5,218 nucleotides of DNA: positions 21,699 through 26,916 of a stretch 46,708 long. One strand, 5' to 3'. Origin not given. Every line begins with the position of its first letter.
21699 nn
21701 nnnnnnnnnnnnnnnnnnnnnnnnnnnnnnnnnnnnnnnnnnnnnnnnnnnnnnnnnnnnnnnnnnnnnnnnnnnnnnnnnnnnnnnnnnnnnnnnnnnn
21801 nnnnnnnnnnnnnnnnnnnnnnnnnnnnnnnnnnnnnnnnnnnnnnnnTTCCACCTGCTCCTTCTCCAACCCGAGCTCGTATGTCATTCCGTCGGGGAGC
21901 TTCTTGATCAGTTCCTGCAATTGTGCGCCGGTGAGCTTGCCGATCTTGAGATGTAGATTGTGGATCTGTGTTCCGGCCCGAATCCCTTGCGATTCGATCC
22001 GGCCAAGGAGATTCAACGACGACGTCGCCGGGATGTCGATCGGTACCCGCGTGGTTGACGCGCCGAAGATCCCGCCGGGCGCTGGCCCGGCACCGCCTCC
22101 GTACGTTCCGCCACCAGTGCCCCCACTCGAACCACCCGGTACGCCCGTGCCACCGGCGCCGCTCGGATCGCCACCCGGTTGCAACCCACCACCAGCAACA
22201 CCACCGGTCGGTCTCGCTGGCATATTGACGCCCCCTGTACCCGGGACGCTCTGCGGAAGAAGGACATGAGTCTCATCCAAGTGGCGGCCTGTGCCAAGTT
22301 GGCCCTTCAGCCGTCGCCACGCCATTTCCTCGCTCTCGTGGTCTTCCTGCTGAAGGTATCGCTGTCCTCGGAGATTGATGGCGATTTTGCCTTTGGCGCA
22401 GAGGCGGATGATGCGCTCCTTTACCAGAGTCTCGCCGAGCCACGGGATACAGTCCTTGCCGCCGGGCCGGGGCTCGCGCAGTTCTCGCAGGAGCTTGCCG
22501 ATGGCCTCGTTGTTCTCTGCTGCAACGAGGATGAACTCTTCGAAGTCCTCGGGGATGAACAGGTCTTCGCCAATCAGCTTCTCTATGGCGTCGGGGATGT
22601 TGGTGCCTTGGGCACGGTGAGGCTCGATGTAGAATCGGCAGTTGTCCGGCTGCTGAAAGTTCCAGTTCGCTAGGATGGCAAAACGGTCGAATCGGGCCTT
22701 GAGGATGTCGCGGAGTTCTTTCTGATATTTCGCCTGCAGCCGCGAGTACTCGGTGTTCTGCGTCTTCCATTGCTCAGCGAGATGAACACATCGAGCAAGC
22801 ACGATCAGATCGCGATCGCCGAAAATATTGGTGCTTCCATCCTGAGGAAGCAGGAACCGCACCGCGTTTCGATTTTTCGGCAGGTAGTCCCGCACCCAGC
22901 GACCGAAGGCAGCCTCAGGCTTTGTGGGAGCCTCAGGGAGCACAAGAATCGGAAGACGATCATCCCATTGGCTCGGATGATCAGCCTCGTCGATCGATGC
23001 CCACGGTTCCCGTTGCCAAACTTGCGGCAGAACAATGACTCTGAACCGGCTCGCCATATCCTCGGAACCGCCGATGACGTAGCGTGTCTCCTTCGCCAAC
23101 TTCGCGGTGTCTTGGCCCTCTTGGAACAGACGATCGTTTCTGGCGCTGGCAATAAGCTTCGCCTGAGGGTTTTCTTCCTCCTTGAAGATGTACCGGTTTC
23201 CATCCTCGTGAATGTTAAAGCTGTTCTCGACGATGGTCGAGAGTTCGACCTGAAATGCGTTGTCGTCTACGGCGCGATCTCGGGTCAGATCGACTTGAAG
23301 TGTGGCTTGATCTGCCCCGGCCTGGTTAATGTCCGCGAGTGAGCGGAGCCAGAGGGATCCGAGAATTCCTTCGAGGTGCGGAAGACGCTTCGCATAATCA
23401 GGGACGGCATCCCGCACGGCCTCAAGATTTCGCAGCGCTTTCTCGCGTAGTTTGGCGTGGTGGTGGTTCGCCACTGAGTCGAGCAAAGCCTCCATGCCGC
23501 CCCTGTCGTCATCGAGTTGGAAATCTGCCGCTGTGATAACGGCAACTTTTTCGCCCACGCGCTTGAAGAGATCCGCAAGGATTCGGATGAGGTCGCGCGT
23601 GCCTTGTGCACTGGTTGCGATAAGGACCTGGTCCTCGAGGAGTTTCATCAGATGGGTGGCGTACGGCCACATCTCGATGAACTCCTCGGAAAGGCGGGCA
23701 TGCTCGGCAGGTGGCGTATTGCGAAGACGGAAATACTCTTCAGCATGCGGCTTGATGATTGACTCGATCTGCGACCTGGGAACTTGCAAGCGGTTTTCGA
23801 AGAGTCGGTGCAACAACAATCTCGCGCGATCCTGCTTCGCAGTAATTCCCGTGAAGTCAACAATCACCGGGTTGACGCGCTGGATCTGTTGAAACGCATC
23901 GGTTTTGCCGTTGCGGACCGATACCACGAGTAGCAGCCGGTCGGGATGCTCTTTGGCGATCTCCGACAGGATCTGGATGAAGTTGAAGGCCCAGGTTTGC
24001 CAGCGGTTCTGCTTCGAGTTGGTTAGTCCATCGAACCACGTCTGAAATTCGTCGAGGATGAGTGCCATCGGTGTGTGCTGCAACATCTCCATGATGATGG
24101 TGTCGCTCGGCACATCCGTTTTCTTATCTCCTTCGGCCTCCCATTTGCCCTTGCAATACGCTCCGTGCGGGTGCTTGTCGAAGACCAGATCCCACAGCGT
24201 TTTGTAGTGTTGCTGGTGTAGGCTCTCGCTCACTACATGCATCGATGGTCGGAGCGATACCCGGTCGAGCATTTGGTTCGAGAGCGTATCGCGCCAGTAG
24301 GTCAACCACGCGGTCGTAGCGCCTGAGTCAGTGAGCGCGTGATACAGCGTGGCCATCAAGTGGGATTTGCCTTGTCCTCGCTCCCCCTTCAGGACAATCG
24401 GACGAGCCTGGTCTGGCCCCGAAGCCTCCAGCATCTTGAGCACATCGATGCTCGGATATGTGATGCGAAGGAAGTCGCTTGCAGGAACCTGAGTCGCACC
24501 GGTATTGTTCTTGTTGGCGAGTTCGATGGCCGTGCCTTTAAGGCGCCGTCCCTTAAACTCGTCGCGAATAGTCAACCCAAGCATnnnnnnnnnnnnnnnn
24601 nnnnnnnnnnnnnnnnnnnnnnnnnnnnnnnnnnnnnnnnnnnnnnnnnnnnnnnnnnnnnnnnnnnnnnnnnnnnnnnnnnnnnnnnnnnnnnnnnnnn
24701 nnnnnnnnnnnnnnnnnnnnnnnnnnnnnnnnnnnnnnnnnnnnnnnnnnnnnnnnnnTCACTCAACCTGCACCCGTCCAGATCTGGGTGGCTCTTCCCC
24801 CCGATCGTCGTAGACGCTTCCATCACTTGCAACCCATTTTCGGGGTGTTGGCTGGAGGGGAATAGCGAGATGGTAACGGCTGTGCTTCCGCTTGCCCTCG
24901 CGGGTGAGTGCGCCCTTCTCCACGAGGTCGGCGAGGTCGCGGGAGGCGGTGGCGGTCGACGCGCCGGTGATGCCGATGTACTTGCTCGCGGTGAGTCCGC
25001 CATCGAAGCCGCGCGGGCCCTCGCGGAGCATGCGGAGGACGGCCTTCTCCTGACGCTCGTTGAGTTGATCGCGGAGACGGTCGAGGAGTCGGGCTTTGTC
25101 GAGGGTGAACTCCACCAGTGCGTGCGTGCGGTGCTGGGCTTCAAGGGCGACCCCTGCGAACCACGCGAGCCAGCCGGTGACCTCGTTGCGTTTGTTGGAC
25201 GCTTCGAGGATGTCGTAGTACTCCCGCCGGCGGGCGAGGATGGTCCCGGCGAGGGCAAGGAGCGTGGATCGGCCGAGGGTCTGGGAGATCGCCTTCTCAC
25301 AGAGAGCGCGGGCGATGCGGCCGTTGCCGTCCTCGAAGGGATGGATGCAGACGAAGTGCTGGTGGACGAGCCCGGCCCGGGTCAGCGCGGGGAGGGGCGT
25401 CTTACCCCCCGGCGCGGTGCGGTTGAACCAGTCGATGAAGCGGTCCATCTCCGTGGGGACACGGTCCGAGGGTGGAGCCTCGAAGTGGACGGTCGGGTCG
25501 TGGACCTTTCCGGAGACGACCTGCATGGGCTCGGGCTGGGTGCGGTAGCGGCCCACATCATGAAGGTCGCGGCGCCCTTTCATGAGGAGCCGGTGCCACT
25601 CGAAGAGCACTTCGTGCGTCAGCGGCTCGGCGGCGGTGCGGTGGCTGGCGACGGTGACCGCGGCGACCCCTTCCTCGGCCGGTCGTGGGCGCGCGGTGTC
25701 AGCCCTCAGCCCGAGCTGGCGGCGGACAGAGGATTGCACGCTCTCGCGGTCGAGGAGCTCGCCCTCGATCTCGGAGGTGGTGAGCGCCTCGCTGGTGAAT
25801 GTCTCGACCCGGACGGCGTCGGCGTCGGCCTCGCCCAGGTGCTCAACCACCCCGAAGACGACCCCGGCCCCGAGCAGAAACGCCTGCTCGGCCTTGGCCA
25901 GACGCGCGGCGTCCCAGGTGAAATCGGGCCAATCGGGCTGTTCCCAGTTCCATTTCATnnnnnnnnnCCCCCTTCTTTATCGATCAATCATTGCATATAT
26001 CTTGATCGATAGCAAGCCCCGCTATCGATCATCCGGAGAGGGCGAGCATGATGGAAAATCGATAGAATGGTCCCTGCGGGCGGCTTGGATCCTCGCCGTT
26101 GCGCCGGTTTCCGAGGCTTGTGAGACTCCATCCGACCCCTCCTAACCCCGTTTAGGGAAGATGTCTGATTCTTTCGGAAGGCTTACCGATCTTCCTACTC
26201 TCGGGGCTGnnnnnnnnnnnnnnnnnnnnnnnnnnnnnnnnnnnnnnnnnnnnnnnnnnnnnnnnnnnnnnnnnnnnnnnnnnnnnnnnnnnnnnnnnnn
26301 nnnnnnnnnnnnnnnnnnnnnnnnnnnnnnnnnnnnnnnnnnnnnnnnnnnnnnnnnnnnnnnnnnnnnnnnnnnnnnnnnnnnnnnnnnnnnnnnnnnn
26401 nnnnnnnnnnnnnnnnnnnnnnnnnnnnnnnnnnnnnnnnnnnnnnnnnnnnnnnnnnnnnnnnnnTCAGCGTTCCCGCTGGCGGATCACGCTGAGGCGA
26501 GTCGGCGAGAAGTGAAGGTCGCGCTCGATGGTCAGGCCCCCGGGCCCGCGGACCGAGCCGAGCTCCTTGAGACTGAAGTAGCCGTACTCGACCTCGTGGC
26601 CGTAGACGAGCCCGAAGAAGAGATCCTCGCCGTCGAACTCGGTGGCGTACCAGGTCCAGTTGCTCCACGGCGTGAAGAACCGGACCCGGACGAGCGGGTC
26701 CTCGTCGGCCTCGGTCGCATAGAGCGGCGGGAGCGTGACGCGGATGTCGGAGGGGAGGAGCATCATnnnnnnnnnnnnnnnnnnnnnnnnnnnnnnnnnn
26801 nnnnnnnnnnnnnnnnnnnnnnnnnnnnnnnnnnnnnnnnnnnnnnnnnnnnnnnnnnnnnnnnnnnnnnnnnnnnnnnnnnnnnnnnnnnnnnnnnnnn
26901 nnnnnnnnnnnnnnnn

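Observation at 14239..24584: Compact five-gene BREX-type-3-like operon: DUF499 ATPase, short PglZ, DUF1156 methyltransferase, small protein, SNF2 helicase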

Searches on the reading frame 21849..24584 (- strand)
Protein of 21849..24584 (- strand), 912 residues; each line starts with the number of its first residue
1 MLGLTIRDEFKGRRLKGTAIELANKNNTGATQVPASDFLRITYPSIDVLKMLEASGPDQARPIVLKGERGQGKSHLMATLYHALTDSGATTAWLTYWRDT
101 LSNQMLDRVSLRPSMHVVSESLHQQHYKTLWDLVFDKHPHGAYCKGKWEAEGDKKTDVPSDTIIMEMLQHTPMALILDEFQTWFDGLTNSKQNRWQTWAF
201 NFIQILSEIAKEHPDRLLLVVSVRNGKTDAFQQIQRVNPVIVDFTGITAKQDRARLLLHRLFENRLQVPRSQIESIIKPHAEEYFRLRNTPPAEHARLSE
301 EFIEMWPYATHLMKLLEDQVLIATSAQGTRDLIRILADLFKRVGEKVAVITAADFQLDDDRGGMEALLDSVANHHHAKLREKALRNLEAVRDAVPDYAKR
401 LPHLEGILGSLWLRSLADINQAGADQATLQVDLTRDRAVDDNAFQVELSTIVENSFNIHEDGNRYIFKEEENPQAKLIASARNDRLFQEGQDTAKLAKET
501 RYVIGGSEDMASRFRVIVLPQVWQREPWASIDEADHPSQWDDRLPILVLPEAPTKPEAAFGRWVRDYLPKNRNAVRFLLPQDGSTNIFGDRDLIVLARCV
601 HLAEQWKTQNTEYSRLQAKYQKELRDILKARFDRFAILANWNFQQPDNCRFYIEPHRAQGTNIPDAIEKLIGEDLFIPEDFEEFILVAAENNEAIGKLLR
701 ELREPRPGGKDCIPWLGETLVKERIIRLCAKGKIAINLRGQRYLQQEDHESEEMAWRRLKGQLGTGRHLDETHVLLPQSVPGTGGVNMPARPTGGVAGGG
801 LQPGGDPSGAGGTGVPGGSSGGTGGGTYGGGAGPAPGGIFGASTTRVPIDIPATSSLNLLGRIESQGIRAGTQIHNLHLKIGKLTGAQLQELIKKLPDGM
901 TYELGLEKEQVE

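Call 5: search_protein_families(library=pfam, proteins=[window:21849-24584:-], max_evalue=0.01)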
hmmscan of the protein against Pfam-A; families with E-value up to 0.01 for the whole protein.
window:21849-24584:- (912 aa): 5 families
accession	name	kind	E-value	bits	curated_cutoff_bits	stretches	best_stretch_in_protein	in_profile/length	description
PF13191.12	AAA_16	-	3.2e-05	24.9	32.6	1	51-185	15-145/167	AAA ATPase domain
PF05729.18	NACHT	-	0.00046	20.5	26.7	0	61-231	1-136/167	NACHT domain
PF04465.17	DUF499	-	0.0031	15.8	23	1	151-340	69-267/1024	Protein of unknown function (DUF499)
PF13401.12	AAA_22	-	0.0043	17.8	27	0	59-209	4-110/130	AAA domain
PF25199.1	nSTAND_NTPase5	-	0.0065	16.7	34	0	53-108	34-86/145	Novel STAND NTPase 5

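Call 6: search_protein_families(library=padloc, proteins=[window:21849-24584:-], max_evalue=0.01)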
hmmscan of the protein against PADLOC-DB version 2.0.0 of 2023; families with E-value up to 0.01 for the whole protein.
window:21849-24584:- (912 aa): 0 families

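Call 7: search_protein_families(library=ncbifam, proteins=[window:21849-24584:-], max_evalue=0.01)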
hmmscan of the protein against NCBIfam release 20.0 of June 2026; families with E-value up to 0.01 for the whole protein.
window:21849-24584:- (912 aa): 2 families
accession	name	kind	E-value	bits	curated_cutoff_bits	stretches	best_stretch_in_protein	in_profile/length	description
TIGR03420.1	DnaA_homol_Hda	equivalog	0.0002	20.9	194.8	1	48-98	25-76/226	DnaA regulatory inactivator Hda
NF038214.1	IS21_help_AAA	equivalog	0.00079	19.2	200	0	59-96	89-126/232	IS21-like element helper ATPase IstB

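Call 12: search_solved_structures(query=window:21849-24584:-, max_evalue=1, show_alignments=1)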
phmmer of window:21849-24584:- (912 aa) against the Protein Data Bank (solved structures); distinct sequences matched with E-value up to 1: 2.
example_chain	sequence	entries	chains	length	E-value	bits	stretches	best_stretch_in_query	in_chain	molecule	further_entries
5xyi_X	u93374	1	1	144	0.26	12.1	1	554-597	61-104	40S ribosomal protein S23, putative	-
9e71_BN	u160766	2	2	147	0.42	11.5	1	554-598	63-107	Small ribosomal subunit protein uS12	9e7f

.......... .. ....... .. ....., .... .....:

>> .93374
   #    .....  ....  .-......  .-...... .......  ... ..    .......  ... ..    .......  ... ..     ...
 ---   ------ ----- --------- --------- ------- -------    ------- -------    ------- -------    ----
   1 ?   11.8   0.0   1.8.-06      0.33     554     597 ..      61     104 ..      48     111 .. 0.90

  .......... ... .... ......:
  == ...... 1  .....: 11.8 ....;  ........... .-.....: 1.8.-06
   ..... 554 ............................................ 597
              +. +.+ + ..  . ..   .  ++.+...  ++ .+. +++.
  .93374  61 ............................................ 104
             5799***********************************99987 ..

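Call 38: find_homologous_proteins(query=window:21849-24584:-)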
Query window:21849-24584:- (912 aa): 2484 proteins with E <= 0.001 among 8000 candidates; the best 120 are listed.
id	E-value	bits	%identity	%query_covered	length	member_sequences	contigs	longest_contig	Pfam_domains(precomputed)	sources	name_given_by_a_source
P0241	0.0e+0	2105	100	100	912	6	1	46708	-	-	-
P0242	0.0e+0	1868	89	100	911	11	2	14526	-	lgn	-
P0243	0.0e+0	1824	86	100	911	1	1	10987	-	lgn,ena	-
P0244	0.0e+0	1637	80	86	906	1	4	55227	-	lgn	-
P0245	0.0e+0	1623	75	100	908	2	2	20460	-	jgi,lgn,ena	-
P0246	0.0e+0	1612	76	100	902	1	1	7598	-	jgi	-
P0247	0.0e+0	1596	74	100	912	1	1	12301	-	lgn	-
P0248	0.0e+0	1596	75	100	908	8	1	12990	-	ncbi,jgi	jgi:hypothetical protein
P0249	0.0e+0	1596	75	100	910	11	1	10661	-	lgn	-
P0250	0.0e+0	1585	74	100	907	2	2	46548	-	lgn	-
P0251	0.0e+0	1575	74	100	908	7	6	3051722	-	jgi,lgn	jgi:hypothetical protein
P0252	0.0e+0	1571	73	100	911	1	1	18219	-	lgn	-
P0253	0.0e+0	1566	73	100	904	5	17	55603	-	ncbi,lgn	-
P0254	0.0e+0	1560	73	100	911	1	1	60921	-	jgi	jgi:hypothetical protein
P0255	0.0e+0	1545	75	86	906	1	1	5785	-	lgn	-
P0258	0.0e+0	1521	71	100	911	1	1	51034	PF04465.18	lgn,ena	-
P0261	0.0e+0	1514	70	100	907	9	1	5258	PF04465.18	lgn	-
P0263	0.0e+0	1503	72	100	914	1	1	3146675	PF04465.18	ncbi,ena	-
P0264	0.0e+0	1501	70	100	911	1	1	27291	PF04465.18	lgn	-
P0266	0.0e+0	1490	69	100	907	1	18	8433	PF04465.18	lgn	-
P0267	0.0e+0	1489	71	100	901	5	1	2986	PF04465.18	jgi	jgi:hypothetical protein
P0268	0.0e+0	1488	70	100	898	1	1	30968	PF04465.18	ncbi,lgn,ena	-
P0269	0.0e+0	1482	70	100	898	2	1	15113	PF04465.18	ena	-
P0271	0.0e+0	1481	69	100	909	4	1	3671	PF04465.18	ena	-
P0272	0.0e+0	1481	70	100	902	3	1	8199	PF04465.18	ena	-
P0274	0.0e+0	1476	70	100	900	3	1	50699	PF04465.18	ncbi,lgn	ncbi:MAG: DUF499 domain-containing protein [Planctomycetota bacterium]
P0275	0.0e+0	1475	69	100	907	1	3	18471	PF04465.18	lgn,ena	-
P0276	0.0e+0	1474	70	100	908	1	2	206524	PF04465.18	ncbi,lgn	-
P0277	0.0e+0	1474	69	100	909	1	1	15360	PF04465.18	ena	-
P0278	0.0e+0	1474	70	100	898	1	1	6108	PF04465.18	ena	-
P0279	0.0e+0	1473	70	100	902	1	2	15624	PF04465.18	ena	-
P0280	0.0e+0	1471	68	100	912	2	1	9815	PF04465.18,PF13191.13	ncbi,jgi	jgi:hypothetical protein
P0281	0.0e+0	1469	68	100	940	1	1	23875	PF04465.18,PF13191.13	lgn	-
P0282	0.0e+0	1468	68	100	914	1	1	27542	PF04465.18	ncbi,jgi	jgi:hypothetical protein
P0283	0.0e+0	1468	70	100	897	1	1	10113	PF04465.18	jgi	jgi:hypothetical protein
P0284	0.0e+0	1467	69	100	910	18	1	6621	PF04465.18,PF13191.13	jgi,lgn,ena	-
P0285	0.0e+0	1466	69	100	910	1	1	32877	PF04465.18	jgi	jgi:hypothetical protein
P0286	0.0e+0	1462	70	100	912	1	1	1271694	PF04465.18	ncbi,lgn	ncbi:MAG: DUF499 domain-containing protein [Pirellulaceae bacterium]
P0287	0.0e+0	1462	69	100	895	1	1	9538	PF04465.18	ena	-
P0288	0.0e+0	1461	68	100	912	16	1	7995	PF04465.18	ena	-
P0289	0.0e+0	1456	67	100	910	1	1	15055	PF04465.18,PF13191.13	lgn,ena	-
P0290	0.0e+0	1455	69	100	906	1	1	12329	PF04465.18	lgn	-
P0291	0.0e+0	1455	69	100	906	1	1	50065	PF04465.18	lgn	-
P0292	0.0e+0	1454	69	100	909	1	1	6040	PF04465.18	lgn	-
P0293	0.0e+0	1454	68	100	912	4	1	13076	PF04465.18,PF13191.13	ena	-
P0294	0.0e+0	1453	68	100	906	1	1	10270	PF04465.18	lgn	-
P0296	0.0e+0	1450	68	100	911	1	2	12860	PF04465.18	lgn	-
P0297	0.0e+0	1447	68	100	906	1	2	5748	PF04465.18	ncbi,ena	-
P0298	0.0e+0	1447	69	100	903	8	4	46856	PF04465.18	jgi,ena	jgi:hypothetical protein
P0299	0.0e+0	1446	68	100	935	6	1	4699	PF04465.18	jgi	jgi:hypothetical protein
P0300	0.0e+0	1443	68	100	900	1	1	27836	PF04465.18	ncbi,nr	ncbi:MAG: DUF499 domain-containing protein [Sedimenticola sp.]|nr:DUF499 domain-containing protein [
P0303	0.0e+0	1438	68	100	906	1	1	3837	PF04465.18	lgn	-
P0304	0.0e+0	1436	68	100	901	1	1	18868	PF04465.18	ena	-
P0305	0.0e+0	1434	68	100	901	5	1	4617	PF04465.18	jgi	-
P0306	0.0e+0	1434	68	100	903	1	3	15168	PF04465.18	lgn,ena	-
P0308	0.0e+0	1429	68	100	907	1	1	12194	PF04465.18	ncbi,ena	-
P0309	0.0e+0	1429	67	100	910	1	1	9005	PF04465.18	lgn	-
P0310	0.0e+0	1427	68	100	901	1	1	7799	PF04465.18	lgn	-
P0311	0.0e+0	1426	68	100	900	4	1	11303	PF04465.18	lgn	-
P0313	0.0e+0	1424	69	100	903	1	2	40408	PF04465.18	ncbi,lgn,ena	-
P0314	0.0e+0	1424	68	100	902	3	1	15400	PF04465.18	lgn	-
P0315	0.0e+0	1424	67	100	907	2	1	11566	PF04465.18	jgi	-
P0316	0.0e+0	1423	68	100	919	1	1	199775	PF04465.18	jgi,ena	-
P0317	0.0e+0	1422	67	100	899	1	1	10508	PF04465.18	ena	-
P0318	0.0e+0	1422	67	100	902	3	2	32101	PF04465.18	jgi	-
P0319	0.0e+0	1422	68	100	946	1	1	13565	PF04465.18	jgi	jgi:hypothetical protein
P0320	0.0e+0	1421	67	100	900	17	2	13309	PF04465.18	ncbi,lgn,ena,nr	ncbi:DUF499 domain-containing protein [bacterium]|nr:DUF499 domain-containing protein [bacterium]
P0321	0.0e+0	1420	67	100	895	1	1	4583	PF04465.18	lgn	-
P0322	0.0e+0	1419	66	100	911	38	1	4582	PF04465.18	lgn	-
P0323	0.0e+0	1417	67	100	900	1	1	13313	PF04465.18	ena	-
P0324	0.0e+0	1416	68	100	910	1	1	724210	PF04465.18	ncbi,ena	-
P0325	0.0e+0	1414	67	100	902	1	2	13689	PF04465.18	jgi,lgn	-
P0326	0.0e+0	1414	68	100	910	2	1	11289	PF04465.18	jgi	jgi:hypothetical protein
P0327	0.0e+0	1414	67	100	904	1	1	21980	PF04465.18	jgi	-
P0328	0.0e+0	1413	66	100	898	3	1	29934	PF04465.18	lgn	-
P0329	0.0e+0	1411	68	100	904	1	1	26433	PF04465.18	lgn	-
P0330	0.0e+0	1411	67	100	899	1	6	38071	PF04465.18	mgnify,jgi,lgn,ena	mgnify:CR=1 FL=1|jgi:hypothetical protein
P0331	0.0e+0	1407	67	100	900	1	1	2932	PF04465.18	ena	-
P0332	0.0e+0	1407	68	100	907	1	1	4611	PF04465.18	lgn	-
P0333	0.0e+0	1406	67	100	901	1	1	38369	PF04465.18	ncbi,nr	ncbi:MAG: DUF499 domain-containing protein [bacterium]|nr:DUF499 domain-containing protein [bacteriu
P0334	0.0e+0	1405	67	100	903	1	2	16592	PF04465.18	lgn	-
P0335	0.0e+0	1404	68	100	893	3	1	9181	PF04465.18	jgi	-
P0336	0.0e+0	1404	68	100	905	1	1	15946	PF04465.18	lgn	-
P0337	0.0e+0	1402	67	100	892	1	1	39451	PF04465.18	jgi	-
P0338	0.0e+0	1400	66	100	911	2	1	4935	PF04465.18,PF13191.13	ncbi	-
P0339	0.0e+0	1398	66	100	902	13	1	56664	PF04465.18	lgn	-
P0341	0.0e+0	1394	65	100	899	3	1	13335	PF04465.18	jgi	-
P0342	0.0e+0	1394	66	100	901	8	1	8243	PF04465.18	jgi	-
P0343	0.0e+0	1392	66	100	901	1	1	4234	PF04465.18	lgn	-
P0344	0.0e+0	1390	66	100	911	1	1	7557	PF04465.18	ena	-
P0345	0.0e+0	1390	66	100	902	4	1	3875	PF04465.18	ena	-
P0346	0.0e+0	1389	67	100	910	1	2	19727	PF04465.18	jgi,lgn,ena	-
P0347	0.0e+0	1389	66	100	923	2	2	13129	PF04465.18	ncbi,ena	-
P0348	0.0e+0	1387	65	100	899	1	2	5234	PF04465.18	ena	-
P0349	0.0e+0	1382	67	100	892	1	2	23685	PF04465.18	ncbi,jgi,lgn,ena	-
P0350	0.0e+0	1378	70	86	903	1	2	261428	PF04465.18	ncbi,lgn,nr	ncbi:MAG: DUF499 domain-containing protein [Halochromatium sp.]|nr:DUF499 domain-containing protein 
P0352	0.0e+0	1376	66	100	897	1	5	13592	PF04465.18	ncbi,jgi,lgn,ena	-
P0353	0.0e+0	1375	66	100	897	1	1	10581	PF04465.18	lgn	-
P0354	0.0e+0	1374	66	100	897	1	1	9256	PF04465.18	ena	-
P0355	0.0e+0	1372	66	100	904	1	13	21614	PF04465.18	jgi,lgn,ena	-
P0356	0.0e+0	1372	65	100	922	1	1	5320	PF04465.18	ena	-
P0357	0.0e+0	1370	65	100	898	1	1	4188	PF04465.18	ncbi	-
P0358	0.0e+0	1367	64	100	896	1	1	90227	PF04465.18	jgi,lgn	jgi:hypothetical protein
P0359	0.0e+0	1365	64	100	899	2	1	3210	PF04465.18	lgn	-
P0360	0.0e+0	1364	65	100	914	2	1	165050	PF04465.18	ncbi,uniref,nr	ncbi:DUF499 domain-containing protein [Thiohalocapsa sp. ML1]|uniref:DUF499 domain-containing protei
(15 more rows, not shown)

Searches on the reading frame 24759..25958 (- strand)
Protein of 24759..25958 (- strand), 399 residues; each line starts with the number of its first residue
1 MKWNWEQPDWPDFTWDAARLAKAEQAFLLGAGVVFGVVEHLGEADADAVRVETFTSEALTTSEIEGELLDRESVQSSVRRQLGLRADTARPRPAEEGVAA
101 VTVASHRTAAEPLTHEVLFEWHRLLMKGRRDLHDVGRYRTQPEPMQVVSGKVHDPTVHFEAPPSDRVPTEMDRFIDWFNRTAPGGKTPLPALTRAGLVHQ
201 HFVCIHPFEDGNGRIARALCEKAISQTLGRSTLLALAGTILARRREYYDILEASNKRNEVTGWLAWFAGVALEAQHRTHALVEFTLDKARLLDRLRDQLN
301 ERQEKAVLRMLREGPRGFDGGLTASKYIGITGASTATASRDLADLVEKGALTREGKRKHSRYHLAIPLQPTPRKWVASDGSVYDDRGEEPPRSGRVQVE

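Call 42: search_protein_families(library=pfam, proteins=[window:24759-25958:-], max_evalue=0.001)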
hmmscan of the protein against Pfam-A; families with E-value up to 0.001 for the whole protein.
window:24759-25958:- (399 aa): 2 families
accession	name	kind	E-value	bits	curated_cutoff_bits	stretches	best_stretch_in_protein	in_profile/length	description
PF13776.11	DUF4172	-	2.9e-28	98.4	25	1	3-84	1-82/82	Domain of unknown function (DUF4172)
PF02661.23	Fic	-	2.5e-19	70.3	24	1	112-221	1-90/93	Fic/DOC family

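Call 74: search_protein_families(library=padloc, proteins=[window:24759-25958:-], max_evalue=0.0001)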
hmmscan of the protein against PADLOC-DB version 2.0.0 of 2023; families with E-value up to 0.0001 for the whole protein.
window:24759-25958:- (399 aa): 6 families
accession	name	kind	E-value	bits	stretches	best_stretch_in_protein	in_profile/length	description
PDLC03963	SoFic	-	1.2e-41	141.3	1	54-362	57-348/361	-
PDLC04966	PDC-S24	-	1.1e-17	62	1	108-256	227-370/497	-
PDLC04837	PDC-S04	-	1.3e-11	42.2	1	108-256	80-210/234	-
PDLC04836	PDC-S04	-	3.8e-11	40.6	1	108-222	84-185/244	-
PDLC04839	PDC-S04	-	2.8e-09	34.9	1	158-224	91-159/205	-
PDLC04840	PDC-S04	-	1.8e-07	29.1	1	110-220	71-170/227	-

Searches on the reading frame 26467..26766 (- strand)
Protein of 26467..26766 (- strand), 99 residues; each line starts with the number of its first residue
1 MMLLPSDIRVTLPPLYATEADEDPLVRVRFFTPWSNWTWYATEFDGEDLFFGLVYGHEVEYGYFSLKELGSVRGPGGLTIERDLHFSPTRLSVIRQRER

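Call 42: search_protein_families(library=pfam, proteins=[window:26467-26766:-], max_evalue=0.001)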
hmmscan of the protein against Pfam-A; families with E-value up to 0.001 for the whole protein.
window:26467-26766:- (99 aa): 1 family
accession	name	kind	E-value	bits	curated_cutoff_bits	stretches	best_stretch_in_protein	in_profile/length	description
PF11171.13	DUF2958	-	2.1e-16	60.7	21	1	19-90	20-95/111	Protein of unknown function (DUF2958)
